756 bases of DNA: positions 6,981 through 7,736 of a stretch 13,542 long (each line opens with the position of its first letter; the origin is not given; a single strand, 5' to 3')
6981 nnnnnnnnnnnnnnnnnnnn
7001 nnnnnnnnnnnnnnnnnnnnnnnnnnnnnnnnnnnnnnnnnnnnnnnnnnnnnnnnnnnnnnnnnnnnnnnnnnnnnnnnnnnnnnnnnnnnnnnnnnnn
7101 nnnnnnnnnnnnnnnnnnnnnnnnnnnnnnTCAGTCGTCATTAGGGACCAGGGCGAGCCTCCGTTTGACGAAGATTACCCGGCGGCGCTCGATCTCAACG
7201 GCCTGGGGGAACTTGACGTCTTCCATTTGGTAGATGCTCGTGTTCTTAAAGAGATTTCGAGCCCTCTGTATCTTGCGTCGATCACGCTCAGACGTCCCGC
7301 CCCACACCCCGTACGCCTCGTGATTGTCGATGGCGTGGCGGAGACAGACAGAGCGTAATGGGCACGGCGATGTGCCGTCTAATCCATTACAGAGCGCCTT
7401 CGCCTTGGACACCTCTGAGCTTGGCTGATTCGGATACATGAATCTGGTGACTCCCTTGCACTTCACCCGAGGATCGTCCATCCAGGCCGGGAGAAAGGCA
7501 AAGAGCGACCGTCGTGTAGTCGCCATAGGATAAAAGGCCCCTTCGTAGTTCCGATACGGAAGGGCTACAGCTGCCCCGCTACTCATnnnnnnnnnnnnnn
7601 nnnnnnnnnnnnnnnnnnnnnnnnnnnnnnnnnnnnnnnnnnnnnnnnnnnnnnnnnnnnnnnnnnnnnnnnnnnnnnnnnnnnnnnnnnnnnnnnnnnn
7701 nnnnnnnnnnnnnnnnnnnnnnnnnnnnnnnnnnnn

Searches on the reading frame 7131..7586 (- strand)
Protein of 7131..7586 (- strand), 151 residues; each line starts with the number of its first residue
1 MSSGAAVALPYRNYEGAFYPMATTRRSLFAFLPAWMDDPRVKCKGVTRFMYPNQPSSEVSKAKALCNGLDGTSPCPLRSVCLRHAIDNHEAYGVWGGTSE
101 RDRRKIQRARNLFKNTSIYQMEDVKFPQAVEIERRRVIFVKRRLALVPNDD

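Call 7: search_protein_families(library=pfam, proteins=[window:7131-7586:-], max_evalue=0.01)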
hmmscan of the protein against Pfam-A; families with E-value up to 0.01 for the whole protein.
window:7131-7586:- (151 aa): 1 family
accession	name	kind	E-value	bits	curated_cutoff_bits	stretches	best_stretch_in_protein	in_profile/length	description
PF02467.21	Whib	-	1.2e-13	51.8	23.6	1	41-105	5-64/65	Transcription factor WhiB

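Call 8: search_protein_families(library=phrogs, proteins=[window:7131-7586:-], max_evalue=0.001)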
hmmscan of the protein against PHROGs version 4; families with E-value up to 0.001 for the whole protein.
window:7131-7586:- (151 aa): 8 families
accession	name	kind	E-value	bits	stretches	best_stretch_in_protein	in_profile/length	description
phrog_472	-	transcription regulation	1.7e-14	54.6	1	34-124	37-125/523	WhiB transcriptional factor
phrog_1333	-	unknown function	9.4e-12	46.3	1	43-111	26-90/166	-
phrog_14459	-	transcription regulation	5.9e-11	43.9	1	48-110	28-85/137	transcriptional regulator WhiB-like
phrog_10071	-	transcription regulation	6e-10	40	1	59-131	40-108/196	transcriptional regulator WhiB-like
phrog_12112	-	transcription regulation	9.5e-07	30.2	1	40-109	10-69/130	transcriptional regulator WhiB-like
phrog_14304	-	transcription regulation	2.6e-06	28.4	1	35-111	44-128/187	transcriptional regulator WhiB-like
phrog_8273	-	unknown function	2e-05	25.6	1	49-112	123-179/216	-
phrog_9926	-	transcription regulation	0.00028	22.2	1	70-111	56-97/107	transcriptional regulator WhiB-like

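Call 91: find_related_loci(query=A5, collection=viral_contigs, flank=10000)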
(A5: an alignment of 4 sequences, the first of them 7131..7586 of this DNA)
Query A5 (151 aa) in viral_contigs; peptide patterns used: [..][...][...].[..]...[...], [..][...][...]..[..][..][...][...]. (x = any residue, [..] = any of these).
321 stretches matched a pattern; 199 encode a relative of the query (tblastn E <= 1e-3); the best 80 are kept; 80 distinct loci.
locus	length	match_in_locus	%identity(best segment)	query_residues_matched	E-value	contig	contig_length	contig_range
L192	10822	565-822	35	33-128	1e-12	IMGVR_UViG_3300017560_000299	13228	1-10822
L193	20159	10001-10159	43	49-108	2e-12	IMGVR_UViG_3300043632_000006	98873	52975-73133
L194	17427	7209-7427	44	41-108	2e-12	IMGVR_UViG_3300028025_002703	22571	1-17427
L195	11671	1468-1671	39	34-108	3e-12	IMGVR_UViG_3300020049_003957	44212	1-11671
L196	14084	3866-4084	38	41-108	8e-12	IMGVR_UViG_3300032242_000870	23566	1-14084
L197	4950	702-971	35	18-114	9e-12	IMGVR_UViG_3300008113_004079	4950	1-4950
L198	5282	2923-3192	35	18-114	1e-11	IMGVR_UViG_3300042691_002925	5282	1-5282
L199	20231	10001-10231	34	35-118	2e-11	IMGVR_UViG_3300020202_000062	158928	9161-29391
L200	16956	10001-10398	45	40-110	2e-11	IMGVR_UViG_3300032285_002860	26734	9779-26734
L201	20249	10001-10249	38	41-120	3e-11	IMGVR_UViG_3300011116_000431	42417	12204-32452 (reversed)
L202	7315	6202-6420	38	41-108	5e-11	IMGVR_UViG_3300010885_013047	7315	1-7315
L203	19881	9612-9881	38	20-108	6e-11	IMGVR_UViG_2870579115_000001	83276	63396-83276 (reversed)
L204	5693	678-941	39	14-109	6e-11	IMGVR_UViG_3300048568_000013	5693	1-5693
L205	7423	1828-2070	33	26-109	8e-11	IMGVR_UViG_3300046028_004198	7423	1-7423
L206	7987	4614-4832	38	41-108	7e-11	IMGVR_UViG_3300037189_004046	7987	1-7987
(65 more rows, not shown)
